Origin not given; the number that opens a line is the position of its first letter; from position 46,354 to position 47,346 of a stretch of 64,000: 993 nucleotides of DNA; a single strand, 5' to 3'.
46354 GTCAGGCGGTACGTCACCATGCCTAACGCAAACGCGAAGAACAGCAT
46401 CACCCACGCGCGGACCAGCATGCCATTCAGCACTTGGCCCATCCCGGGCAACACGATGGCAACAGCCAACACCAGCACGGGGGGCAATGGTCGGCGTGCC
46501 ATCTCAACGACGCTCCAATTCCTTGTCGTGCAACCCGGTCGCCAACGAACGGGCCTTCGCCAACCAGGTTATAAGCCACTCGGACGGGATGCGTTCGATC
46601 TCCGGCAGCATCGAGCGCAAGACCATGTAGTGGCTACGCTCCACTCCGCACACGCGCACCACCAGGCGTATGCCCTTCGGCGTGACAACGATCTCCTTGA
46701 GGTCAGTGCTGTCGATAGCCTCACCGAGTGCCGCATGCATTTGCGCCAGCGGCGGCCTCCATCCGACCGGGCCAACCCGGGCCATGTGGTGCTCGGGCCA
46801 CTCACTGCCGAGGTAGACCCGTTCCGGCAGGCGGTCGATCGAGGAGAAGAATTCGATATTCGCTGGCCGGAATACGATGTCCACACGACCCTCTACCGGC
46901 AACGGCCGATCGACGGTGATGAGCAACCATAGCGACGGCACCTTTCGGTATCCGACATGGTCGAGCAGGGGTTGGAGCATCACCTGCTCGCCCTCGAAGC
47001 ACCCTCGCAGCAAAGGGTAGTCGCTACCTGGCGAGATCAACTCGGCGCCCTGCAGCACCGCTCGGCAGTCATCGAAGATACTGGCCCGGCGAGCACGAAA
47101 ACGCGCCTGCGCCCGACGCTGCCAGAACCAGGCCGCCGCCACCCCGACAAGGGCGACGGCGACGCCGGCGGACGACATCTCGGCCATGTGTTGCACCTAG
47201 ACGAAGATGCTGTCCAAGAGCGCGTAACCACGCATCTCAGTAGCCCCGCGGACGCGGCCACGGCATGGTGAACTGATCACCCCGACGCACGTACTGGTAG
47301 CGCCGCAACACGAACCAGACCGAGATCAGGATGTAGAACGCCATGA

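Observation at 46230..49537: Uncharacterised six-gene membrane module: three tiny TM proteins, an APC permease and two more TM proteins, attached to the methylamine operon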

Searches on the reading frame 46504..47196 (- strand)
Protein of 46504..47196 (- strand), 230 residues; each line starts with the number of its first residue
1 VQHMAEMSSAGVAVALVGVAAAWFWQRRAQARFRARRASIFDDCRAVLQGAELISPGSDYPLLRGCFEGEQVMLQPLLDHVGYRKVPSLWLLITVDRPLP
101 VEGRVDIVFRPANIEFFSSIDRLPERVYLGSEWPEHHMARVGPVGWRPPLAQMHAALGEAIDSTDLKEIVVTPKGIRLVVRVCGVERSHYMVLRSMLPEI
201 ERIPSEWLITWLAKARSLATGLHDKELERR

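Call 3: search_protein_families(library=pfam, max_evalue=1, proteins=[window:46504-47196:-])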
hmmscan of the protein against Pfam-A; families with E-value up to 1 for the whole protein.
window:46504-47196:- (230 aa): 2 families
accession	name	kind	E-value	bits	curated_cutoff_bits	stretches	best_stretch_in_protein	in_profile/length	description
PF18920.5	DUF5671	-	0.0072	16.6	28.4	1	9-40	46-77/132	Domain of unknown function (DUF5671)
PF19953.4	EACC1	-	0.59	10.6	23.6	1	8-38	51-81/107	Effector Associated Constant Component 1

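Call 4: search_protein_families(library=ncbifam, max_evalue=1, proteins=[window:46504-47196:-])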
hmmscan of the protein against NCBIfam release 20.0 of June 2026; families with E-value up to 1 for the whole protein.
window:46504-47196:- (230 aa): 0 families

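Call 36: find_homologous_proteins(query=window:46504-47196:-)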
Query window:46504-47196:- (230 aa): 45 proteins with E <= 0.001 among 2137 candidates.
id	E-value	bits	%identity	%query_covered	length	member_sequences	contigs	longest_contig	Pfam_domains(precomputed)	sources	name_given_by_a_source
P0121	1.8e-145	501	98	99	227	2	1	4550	-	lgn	-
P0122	1.1e-104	367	71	96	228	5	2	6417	-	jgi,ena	jgi:hypothetical protein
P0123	7.7e-100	351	70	95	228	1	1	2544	-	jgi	jgi:hypothetical protein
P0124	4.7e-98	345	72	90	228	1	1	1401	-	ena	-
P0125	2.4e-96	340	67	97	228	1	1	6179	-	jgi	-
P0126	3.5e-96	339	68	94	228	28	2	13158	-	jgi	-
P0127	6.5e-96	338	67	97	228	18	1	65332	-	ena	-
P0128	1.9e-95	337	67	90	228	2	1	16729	-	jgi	-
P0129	2.4e-95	337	68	90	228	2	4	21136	-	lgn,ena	-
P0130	3.9e-95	336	67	89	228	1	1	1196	-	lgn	-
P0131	4.4e-95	336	65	96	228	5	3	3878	-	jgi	-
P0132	4.8e-95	336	66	97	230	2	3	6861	-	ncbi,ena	-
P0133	7.2e-95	335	67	88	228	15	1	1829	-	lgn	-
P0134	3.1e-94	333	66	86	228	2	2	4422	-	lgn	-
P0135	5.8e-94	332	71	82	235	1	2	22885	-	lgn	-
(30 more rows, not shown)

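Call 40: search_protein_families(library=pfam, alignment_id=A5, max_evalue=0.1)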
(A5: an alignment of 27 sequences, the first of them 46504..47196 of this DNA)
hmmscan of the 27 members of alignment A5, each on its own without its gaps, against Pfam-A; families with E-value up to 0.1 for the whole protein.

A. member 1, window:46504-47196:- (230 aa): 1 family
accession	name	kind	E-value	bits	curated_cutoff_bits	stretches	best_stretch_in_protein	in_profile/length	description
PF18920.5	DUF5671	-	0.0072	16.6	28.4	1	9-40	46-77/132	Domain of unknown function (DUF5671)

B. families by the number of members that match (of 27 scanned): 4 families
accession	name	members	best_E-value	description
PF18920.5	DUF5671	1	0.0072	Domain of unknown function (DUF5671)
PF12102.13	MrcB_N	1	0.018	MrcB-like, N-terminal domain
PF10722.14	YbjN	1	0.042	Putative bacterial sensory transduction regulator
PF06772.16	LtrA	1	0.051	Bacterial low temperature requirement A protein (LtrA)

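Call 43: predict_structure(alignment_id=A6)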
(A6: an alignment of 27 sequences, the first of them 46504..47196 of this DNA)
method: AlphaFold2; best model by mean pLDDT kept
length: 230 residues; sequences in the alignment: 27
mean_pLDDT: 87.5   pTM: 0.84
mean pLDDT of the five models: 87.5, 85.4, 74.1, 73.7, 73.4
residues with pLDDT >= 90: 141; 70-90: 64; 50-70: 23; < 50: 2
segments of 3 or more residues with pLDDT < 50: none
pLDDT, mean of each block of 10 residues (from residue 1): 65 92 90 88 95 86 96 92 82 96 91 62 92 89 94 93 92 96 83 76 95 97 70
secondary structure, 60 per line:
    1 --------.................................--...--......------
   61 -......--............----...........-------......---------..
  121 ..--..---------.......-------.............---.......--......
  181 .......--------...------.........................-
elements in order: H9-41 E49-54 E62-67 E70-81 E86-96 E104-109 H119-122 E136-142 H150-162 E166-172 E175-187 E196-198 H205-229

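Call 47: fold_search(model_id=the predicted structure, library=pdb)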
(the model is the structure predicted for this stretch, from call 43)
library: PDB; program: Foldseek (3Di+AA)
matches with E <= 10: 282; with E <= 0.001: 0
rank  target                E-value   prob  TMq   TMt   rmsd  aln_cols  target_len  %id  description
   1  9wno_B                3.1e-01  0.16  0.22  0.14  12.5       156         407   11  Cryo-EM structure of Candida glabrata GPI mannosyltransferase I bound to Dol-P-Man (released 2025-12-03)
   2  8dwt_A                7.0e-01  0.02  0.11  0.09  22.2       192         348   14  SPOP W22R Form 2 (released 2023-01-18)
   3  2gk6_A                7.9e-01  0.02  0.08  0.04  16.3       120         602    8  Structural and Functional insights into the human Upf1 helicase core (released 2007-01-09)
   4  2ag2_C                8.4e-01  0.02  0.14  0.16  14.5       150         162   11  Crystal Structure Analysis of GM2-activator protein complexed with Phosphatidylcholine (released 2005-10-25)
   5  4mdr_A                8.9e-01  0.02  0.13  0.12  17.4       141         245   12  Crystal structure of adaptor protein complex 4 (AP-4) mu4 subunit C-terminal domain D190A mutant, in complex with a so (released 2014-03-12)
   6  5n9b                  1.2e+00  0.03  0.12  0.12  11.9       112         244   11  Crystal Structure of unliganded human IL-17RA (released 2018-06-13)
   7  7ky7_B                1.2e+00  0.03  0.11  0.08  17.9       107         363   12  Structure of the S. cerevisiae phosphatidylcholine flippase Dnf2-Lem3 complex in the apo E1 state (released 2021-01-06)
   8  9nms_A                1.2e+00  0.01  0.11  0.09  16.0       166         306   13  R162Q mutant of inwardly rectifying potassium channel Kir7.1 (released 2026-01-28)
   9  6lcp_B                1.3e+00  0.06  0.14  0.09  18.7       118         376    9  Cryo-EM structure of Dnf1 from Chaetomium thermophilum in the E2P state (released 2020-04-29)
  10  1g13_A                1.3e+00  0.02  0.14  0.17  15.6       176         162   11  HUMAN GM2 ACTIVATOR STRUCTURE (released 2001-04-11)
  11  1pu5_C                1.4e+00  0.02  0.14  0.16  14.5       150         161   12  GM2-activator Protein crystal structure (released 2004-06-29)
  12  6nkp_A                1.6e+00  0.02  0.14  0.17  12.1       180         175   10  EphA2 LBD in complex with bA-WLA-YSKbio peptide (released 2019-05-01)
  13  4d0q                  1.6e+00  0.02  0.12  0.15  14.1       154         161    8  Hyaluronan Binding Module of the Streptococcal Pneumoniae Hyaluronate Lyase (released 2014-08-06)
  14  2zou_A                1.7e+00  0.01  0.11  0.15  14.7       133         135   13  Crystal structure of human F-spondin reeler domain (fragment 2) (released 2008-10-14)
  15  6nk1_B                1.7e+00  0.01  0.12  0.14  18.4       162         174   17  EphA2 LBD in complex with bA-WLA-YRPKbio peptide (released 2019-05-01)
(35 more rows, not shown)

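Call 77: search_protein_representatives(alignment_id=A6)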
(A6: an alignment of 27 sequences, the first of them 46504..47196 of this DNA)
Query: 27 sequences, 228 profile positions. Proteins with E-value up to 0.001 (for the whole library): 384; up to 1e-10: 279; up to 1e-30: 68. The best 150 are listed.
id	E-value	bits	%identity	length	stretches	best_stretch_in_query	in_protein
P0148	4.5e-117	405.5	-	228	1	3-227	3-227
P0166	7.8e-78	277.1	-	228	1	8-225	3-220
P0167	1.0e-51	191.7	-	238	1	10-224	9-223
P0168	1.3e-50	188.1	-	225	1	7-222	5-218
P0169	2.8e-50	187.0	-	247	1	13-224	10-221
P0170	6.1e-49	182.6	-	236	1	11-222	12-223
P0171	1.9e-48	181.0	-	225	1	6-220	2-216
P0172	1.4e-46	174.9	-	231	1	11-222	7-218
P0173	2.1e-44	167.7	-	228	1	15-222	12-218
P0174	7.3e-43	162.7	-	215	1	11-220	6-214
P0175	7.6e-43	162.7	-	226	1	9-224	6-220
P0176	1.1e-42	162.2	-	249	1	4-219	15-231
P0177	1.8e-41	158.2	-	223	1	6-222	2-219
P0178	2.5e-41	157.7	-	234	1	9-223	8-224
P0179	7.0e-41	156.2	-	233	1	15-220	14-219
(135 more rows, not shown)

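Call 79: search_dna_similar(query=window:46504-47196:-, collection=plasmids, mode=protein, max_rows=40, max_evalue=0.001)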
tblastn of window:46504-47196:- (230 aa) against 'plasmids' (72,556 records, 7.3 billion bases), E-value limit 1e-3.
Records with a match: 17; places in all: 17; records where one place covers at least 80% of the query: 10.
Best place of each record, by identity: <60% 17.
By first word of the organism name: Sinorhizobium 6; Aminobacter 6; Paraburkholderia 2; Paracoccus 2; Pseudohalocynthiibacter 1.
By predicted mobility (MOB-suite, as given by PLSDB): non-mobilizable 16; conjugative 1.
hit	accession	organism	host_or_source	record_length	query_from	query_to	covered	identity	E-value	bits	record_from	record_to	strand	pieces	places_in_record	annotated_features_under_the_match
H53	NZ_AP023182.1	Paraburkholderia sp. PGU19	Physopelta gutta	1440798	39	215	77%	35.0%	5e-26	112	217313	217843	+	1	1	record has no annotation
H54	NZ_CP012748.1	Paraburkholderia caribensis MBA4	soil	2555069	39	215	77%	34.5%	7e-25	108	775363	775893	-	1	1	none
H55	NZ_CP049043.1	Pseudohalocynthiibacter aestuariivivens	pure culutre,Seawater recirculating ...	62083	39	208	74%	31.2%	3e-16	84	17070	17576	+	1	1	hypothetical protein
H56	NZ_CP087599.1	Paracoccus sp. MA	cell culture,soil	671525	54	204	66%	34.8%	4e-13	75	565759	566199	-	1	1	hypothetical protein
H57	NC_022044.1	Paracoccus aminophilus JCM 7686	-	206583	45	195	66%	32.9%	2e-13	76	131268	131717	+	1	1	hypothetical protein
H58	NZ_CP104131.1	Sinorhizobium sp. K101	Phaseolus vulgaris,cell ...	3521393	40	226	81%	25.9%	7e-9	63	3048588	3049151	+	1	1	none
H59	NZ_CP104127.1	Sinorhizobium sp. M103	Phaseolus vulgaris,cell ...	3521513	40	226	81%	25.9%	7e-9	63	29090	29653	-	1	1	none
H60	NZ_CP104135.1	Sinorhizobium sp. C101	Phaseolus vulgaris,cell ...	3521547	40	226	81%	25.9%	7e-9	63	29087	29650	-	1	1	none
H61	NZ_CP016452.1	Sinorhizobium sp. RAC02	Microbial isolate,Algal phycosphere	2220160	40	205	72%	28.5%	5e-8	60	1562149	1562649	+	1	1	none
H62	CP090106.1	Sinorhizobium meliloti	Medicago,Cell culture,Plant nodule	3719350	40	226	81%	24.9%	3e-8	61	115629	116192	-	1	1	hypothetical protein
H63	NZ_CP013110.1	Sinorhizobium americanum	Vachellia farnesiana,cell culture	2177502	40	219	78%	25.8%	2e-8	61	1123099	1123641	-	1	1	record has no annotation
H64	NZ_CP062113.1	Aminobacter sp. SR38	bacterial pure culture,soil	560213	40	227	82%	22.4%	2e-5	52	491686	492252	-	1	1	hypothetical protein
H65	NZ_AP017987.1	Aminobacter sp. SS-2016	Lotus japoicus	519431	40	227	82%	22.4%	2e-5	52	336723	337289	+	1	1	hypothetical protein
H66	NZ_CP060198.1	Aminobacter sp. MDW-2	cell culture,soil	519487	40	227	82%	22.4%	2e-5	52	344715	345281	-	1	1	hypothetical protein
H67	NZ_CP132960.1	Aminobacter niigataensis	cell culture,sediment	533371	40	227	82%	22.4%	2e-5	52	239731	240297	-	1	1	hypothetical protein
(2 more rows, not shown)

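Call 104: search_solved_structures(query=A5, max_evalue=1)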
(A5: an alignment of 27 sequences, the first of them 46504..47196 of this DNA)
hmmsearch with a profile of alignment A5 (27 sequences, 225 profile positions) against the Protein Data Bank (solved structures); distinct sequences matched with E-value up to 1: 0.
